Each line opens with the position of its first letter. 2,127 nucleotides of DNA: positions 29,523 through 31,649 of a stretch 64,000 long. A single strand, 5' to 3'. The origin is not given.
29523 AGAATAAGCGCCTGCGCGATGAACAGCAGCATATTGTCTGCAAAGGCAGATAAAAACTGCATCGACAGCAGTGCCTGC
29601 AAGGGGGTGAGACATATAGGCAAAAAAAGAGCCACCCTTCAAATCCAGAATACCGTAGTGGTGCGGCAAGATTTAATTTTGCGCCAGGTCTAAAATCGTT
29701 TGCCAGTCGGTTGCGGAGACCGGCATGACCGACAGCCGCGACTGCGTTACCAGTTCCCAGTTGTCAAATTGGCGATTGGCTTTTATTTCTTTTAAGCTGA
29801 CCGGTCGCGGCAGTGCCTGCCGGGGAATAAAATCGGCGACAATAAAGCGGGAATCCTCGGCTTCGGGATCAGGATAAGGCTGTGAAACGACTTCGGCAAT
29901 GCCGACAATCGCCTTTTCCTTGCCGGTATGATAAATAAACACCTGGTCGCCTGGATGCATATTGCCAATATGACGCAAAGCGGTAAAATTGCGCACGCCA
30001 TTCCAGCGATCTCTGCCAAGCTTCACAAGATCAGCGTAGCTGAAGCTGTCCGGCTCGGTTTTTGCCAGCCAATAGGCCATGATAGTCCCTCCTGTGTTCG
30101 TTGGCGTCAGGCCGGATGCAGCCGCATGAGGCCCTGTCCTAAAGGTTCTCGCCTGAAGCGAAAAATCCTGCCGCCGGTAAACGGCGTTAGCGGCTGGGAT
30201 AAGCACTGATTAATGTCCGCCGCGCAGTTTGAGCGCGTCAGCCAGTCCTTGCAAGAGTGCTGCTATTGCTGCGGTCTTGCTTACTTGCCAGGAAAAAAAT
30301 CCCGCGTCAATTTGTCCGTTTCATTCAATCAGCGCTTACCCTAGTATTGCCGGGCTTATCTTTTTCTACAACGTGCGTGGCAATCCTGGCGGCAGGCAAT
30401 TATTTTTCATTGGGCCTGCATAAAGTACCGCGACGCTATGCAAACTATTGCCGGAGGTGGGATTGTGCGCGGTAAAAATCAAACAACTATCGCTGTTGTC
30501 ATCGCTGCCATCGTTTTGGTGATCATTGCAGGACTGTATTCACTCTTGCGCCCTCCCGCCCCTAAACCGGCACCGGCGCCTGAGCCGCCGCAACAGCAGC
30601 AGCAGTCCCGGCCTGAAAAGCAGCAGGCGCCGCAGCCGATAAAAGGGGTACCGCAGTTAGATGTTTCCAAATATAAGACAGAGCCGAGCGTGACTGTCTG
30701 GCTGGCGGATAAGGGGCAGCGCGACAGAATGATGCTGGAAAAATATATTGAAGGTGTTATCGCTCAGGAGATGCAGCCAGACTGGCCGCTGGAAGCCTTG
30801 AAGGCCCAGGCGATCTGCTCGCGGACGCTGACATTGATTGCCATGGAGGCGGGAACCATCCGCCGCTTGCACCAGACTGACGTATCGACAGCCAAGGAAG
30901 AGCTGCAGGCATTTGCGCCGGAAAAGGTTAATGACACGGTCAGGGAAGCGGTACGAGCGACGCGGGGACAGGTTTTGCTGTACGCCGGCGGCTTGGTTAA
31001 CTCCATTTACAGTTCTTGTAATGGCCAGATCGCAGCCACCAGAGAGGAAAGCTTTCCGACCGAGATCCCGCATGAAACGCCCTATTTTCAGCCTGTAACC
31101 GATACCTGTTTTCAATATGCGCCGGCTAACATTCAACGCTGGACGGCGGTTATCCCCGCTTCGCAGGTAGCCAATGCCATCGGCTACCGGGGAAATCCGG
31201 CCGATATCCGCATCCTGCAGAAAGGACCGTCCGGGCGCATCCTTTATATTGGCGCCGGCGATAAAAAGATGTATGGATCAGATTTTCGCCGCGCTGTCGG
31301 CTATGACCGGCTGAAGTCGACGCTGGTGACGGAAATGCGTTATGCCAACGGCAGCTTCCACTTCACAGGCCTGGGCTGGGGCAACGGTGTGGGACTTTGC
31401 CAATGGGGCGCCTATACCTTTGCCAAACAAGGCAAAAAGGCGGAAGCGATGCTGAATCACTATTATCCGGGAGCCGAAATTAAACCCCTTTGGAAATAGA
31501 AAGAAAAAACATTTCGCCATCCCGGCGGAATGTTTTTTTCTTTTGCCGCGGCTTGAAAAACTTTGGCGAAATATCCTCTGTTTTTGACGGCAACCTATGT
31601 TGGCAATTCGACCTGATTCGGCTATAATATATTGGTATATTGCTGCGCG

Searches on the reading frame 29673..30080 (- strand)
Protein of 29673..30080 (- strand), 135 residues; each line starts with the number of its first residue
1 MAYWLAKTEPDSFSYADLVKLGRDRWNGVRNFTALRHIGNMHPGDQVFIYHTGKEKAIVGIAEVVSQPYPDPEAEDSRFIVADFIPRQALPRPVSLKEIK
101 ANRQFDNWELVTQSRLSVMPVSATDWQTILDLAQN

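Call 67: search_protein_families(library=pfam, proteins=[window:29673-30080:-], max_evalue=0.001)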
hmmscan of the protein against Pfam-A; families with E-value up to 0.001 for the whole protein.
window:29673-30080:- (135 aa): 1 family
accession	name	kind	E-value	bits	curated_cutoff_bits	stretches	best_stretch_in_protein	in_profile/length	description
PF01878.24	EVE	-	7.5e-41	140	23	1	2-131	1-144/145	EVE domain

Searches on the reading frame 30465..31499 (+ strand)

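Call 67: search_protein_families(library=pfam, proteins=[window:30465-31499:+], max_evalue=0.001)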
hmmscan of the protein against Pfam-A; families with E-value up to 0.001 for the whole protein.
window:30465-31499:+ (344 aa): 1 family
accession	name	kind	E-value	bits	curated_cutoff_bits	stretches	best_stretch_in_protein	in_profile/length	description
PF08486.15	SpoIID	-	3.5e-20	72.9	23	1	88-173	10-97/97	Stage II sporulation protein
